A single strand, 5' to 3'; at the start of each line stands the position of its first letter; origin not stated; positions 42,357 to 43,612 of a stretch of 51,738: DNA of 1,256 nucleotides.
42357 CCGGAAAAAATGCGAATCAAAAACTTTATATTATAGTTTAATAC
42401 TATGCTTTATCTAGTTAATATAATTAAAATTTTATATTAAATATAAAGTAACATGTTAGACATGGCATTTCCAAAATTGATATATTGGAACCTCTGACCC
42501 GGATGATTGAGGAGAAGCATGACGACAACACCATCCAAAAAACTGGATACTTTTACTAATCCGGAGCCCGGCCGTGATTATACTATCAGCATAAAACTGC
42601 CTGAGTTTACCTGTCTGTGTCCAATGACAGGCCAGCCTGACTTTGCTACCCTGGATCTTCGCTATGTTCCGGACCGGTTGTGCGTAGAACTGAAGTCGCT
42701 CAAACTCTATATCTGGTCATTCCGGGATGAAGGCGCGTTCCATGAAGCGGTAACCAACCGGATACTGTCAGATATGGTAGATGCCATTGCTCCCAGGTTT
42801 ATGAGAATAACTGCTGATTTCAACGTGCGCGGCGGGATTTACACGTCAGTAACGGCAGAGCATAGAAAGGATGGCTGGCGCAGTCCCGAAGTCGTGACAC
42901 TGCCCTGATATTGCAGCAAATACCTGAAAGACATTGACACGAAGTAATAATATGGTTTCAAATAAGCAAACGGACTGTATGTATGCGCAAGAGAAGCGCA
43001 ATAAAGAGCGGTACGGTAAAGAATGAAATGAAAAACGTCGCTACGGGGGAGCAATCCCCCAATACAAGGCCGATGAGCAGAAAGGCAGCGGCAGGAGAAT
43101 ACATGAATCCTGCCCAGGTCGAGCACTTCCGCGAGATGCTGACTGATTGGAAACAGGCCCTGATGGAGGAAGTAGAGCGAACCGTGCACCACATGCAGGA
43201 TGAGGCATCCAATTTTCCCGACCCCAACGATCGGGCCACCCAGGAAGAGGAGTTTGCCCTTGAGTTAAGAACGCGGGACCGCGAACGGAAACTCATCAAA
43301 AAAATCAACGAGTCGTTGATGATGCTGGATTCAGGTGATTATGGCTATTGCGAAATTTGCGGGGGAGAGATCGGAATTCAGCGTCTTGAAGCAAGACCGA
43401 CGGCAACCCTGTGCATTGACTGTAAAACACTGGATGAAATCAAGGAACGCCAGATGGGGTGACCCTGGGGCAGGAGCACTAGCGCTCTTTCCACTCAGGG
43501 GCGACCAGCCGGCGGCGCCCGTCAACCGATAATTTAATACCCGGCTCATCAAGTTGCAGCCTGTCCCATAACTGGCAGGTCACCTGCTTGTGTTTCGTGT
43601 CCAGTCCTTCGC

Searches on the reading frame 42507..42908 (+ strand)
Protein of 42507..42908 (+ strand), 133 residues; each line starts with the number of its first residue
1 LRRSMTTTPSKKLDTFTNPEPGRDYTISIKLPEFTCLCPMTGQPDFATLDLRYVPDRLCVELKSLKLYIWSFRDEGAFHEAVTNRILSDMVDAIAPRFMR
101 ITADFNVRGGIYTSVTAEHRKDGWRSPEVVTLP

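Call 34: search_protein_families(library=pfam, proteins=[window:42507-42908:+], max_evalue=0.001)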
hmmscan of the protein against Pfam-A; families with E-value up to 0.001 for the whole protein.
window:42507-42908:+ (133 aa): 1 family
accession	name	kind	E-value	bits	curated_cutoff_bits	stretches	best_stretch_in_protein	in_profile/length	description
PF14489.11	QueF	-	6.7e-34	116.4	27.3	1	44-122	1-79/81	QueF-like protein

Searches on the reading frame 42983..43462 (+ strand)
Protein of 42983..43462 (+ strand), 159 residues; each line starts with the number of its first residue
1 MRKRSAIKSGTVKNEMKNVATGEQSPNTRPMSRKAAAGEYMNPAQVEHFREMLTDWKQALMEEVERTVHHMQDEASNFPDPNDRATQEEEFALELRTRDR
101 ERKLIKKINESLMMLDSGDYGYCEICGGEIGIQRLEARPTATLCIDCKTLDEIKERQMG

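Call 34: search_protein_families(library=pfam, proteins=[window:42983-43462:+], max_evalue=0.001)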
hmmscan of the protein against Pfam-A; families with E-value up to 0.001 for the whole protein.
window:42983-43462:+ (159 aa): 2 families
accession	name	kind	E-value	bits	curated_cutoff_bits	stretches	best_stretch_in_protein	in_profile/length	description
PF21157.2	DksA_N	-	1.5e-34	118.5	27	1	45-113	1-69/71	DnaK suppressor protein DksA, N-terminal domain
PF01258.23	zf-dskA_traR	-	5.6e-13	49.1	24.9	1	118-149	1-32/36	Prokaryotic dksA/traR C4-type zinc finger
